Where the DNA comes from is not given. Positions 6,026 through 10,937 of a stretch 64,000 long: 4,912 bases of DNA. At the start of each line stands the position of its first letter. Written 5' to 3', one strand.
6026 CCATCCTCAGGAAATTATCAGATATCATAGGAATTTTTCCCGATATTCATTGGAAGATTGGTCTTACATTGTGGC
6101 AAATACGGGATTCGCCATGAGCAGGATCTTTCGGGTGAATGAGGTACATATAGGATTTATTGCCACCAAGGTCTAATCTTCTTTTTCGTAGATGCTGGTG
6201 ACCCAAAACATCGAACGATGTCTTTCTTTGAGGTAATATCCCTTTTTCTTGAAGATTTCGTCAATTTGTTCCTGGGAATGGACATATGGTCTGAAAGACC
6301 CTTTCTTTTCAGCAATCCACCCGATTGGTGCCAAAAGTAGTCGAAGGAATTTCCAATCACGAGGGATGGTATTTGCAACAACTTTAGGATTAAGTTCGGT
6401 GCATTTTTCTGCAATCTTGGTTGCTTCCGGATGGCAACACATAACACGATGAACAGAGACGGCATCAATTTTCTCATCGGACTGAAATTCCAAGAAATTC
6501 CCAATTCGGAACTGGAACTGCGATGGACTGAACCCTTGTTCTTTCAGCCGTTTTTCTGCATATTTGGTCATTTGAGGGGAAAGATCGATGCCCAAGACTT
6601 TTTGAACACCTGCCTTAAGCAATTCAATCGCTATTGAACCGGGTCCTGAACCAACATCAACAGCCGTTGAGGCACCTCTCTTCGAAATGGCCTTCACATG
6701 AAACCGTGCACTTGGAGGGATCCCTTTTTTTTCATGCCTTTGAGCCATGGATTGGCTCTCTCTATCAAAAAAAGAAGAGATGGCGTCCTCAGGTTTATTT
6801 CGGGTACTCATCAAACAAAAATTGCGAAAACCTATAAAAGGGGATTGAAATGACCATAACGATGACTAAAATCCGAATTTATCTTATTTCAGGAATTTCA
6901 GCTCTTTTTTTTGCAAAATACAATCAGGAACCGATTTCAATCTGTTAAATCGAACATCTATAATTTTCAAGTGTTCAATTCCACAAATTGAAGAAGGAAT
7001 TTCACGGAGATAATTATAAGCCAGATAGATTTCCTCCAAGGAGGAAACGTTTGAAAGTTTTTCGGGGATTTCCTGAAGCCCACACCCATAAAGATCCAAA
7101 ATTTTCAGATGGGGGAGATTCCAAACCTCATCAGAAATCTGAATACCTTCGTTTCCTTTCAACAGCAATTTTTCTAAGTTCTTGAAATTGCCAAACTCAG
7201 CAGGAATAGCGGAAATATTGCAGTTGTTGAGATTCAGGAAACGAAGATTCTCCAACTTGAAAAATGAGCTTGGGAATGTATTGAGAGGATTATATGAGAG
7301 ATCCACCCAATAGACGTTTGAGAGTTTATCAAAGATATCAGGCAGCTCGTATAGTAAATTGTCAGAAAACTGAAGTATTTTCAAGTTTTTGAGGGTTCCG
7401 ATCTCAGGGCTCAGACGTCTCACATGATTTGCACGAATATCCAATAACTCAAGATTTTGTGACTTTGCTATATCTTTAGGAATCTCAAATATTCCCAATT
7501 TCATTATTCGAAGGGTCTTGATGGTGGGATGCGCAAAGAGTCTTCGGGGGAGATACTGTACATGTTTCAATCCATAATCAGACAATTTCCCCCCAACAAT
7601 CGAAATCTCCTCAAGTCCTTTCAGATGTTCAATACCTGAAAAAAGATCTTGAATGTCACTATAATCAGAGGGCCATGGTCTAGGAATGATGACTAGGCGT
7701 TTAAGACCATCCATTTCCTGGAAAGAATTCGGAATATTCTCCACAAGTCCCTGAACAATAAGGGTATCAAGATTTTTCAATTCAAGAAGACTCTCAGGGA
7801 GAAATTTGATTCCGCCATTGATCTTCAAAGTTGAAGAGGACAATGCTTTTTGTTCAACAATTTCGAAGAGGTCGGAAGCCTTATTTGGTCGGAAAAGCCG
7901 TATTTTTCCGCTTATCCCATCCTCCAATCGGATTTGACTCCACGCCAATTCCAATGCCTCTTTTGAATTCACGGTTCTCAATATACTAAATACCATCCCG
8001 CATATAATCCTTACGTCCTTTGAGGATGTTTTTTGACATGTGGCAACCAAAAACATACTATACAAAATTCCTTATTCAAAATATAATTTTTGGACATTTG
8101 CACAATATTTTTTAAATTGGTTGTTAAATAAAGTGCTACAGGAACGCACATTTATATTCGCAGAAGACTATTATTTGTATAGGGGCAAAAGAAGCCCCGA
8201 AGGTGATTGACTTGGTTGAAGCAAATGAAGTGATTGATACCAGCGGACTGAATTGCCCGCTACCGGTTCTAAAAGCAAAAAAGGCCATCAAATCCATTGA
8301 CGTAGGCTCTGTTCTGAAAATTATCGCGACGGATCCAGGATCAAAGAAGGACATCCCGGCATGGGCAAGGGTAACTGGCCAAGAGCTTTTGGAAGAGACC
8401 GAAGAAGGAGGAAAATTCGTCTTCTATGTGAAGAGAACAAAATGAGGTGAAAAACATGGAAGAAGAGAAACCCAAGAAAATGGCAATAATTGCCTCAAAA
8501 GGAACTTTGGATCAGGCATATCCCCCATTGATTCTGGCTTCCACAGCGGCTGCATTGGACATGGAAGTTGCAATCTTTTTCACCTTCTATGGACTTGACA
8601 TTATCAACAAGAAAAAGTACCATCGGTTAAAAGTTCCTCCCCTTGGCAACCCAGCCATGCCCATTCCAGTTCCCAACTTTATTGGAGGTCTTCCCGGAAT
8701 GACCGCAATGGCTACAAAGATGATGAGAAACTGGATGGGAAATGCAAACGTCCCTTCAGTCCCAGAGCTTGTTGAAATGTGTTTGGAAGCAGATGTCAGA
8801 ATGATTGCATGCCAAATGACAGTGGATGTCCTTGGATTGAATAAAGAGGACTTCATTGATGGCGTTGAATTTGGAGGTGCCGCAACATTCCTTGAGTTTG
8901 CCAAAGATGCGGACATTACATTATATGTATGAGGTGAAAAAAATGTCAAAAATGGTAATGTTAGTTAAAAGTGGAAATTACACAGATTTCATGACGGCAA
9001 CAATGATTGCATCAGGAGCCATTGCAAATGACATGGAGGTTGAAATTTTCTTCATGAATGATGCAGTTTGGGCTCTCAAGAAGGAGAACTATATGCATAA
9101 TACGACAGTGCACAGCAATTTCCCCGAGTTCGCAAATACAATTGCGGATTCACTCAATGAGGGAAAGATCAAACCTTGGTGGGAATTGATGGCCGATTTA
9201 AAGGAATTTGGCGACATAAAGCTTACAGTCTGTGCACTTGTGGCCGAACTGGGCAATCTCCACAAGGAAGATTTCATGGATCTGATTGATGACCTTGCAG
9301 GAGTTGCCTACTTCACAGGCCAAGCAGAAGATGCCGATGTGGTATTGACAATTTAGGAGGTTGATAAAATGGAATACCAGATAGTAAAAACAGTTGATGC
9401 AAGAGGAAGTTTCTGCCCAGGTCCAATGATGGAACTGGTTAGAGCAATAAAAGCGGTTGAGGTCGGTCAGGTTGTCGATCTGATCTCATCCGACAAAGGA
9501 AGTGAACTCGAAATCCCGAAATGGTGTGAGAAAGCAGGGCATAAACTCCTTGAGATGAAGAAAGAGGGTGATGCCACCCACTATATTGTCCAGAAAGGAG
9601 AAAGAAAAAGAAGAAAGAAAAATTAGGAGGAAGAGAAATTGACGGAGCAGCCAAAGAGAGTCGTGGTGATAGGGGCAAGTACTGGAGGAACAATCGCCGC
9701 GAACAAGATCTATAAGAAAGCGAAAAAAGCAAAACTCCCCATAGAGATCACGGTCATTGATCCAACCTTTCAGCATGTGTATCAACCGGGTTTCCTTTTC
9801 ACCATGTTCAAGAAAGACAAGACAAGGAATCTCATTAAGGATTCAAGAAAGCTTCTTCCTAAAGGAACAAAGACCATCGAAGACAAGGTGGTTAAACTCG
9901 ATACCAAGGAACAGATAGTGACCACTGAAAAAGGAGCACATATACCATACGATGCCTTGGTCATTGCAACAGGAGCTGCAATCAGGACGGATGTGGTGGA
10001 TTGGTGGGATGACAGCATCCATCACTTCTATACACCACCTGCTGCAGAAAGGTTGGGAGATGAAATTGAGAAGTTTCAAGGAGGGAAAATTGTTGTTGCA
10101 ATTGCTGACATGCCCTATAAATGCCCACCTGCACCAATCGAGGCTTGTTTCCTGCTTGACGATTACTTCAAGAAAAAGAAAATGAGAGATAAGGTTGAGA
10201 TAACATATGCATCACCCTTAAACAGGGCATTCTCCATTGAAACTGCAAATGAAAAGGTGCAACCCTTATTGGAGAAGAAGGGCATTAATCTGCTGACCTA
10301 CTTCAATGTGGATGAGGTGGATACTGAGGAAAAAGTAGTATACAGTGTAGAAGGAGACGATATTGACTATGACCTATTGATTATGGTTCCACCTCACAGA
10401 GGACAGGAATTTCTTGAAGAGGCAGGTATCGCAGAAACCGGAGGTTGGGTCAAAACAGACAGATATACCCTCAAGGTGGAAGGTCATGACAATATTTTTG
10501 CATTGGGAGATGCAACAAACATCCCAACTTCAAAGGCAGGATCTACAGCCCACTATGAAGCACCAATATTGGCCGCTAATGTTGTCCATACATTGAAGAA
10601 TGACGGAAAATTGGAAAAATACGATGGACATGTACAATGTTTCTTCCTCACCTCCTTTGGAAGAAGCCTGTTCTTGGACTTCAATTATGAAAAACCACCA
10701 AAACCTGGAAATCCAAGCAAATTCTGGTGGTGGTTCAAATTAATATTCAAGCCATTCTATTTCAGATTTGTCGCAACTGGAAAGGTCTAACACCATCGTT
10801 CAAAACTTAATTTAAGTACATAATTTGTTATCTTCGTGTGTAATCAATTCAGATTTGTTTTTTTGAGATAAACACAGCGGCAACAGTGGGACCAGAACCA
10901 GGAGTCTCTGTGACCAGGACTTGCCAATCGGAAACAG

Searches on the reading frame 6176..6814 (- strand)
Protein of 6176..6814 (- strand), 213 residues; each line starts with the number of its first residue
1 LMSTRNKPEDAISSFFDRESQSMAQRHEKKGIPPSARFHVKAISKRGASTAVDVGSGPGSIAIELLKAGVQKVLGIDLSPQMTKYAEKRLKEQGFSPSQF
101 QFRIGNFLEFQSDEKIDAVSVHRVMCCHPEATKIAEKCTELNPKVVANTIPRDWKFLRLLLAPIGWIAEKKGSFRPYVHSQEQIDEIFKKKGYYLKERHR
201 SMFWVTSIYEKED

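Call 84: search_protein_families(library=pfam, proteins=[window:6176-6814:-], max_evalue=0.00001)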
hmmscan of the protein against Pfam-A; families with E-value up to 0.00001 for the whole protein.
window:6176-6814:- (213 aa): 5 families
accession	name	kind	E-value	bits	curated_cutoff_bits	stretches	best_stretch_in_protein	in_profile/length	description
PF13847.12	Methyltransf_31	-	2.6e-13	50.3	27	1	48-145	4-96/145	Methyltransferase domain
PF13649.12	Methyltransf_25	-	1.3e-12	48.7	27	1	52-137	2-88/97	Methyltransferase domain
PF08241.18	Methyltransf_11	-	1.7e-10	41.8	21.2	1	52-138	1-83/95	Methyltransferase domain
PF08242.18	Methyltransf_12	-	2.9e-09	38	30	1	52-140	1-90/98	Methyltransferase domain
PF01209.24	Ubie_methyltran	-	2.2e-07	30.9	20.1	1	39-121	39-122/233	ubiE/COQ5 methyltransferase family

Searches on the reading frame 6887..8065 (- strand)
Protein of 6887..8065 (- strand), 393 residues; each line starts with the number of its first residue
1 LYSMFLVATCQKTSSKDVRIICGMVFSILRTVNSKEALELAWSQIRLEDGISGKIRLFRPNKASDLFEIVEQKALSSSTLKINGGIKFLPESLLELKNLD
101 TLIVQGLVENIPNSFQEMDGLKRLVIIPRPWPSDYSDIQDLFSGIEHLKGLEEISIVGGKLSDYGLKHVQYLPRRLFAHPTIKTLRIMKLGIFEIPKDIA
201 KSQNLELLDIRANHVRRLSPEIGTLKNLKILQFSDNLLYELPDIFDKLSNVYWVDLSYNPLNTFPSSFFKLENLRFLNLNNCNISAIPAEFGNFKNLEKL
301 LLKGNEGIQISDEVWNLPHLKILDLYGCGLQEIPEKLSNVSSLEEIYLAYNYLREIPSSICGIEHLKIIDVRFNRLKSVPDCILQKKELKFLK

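Call 84: search_protein_families(library=pfam, proteins=[window:6887-8065:-], max_evalue=0.00001)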
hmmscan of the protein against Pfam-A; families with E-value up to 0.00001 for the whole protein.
window:6887-8065:- (393 aa): 6 families
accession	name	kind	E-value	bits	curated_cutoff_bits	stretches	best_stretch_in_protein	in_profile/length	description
PF23598.1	LRR_14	-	8.3e-33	114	40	4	270-346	45-119/353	Leucine-rich repeat region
PF13855.12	LRR_8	-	8.6e-21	73.9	27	3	204-261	2-61/61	Leucine rich repeat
PF12799.13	LRR_4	-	9.3e-18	64.3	27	0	295-333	1-39/44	Leucine Rich repeats (2 copies)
PF00560.39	LRR_1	-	1.2e-13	48.7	20.6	0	273-294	1-23/23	Leucine Rich Repeat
PF23211.1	LRR_LRWD1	-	3.4e-07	30.6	28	0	242-314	35-105/190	Leucine-rich repeat and WD repeat-containing protein 1, LRR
PF25019.1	LRR_R13L1-DRL21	-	3.1e-06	27.5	27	0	294-348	68-124/127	R13L1/DRL21 LRRs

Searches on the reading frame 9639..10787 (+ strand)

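Call 84: search_protein_families(library=pfam, proteins=[window:9639-10787:+], max_evalue=0.00001)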
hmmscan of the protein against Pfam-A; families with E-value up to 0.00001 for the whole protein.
window:9639-10787:+ (383 aa): 2 families
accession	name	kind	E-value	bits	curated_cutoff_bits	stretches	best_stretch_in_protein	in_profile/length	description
PF07992.20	Pyr_redox_2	-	1.6e-19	70.9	26.1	2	7-116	2-112/291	Pyridine nucleotide-disulphide oxidoreductase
PF21706.3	FCSD_central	-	1.1e-09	38.8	27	1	147-251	13-116/116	Sulfide dehydrogenase [flavocytochrome c] flavoprotein chain, central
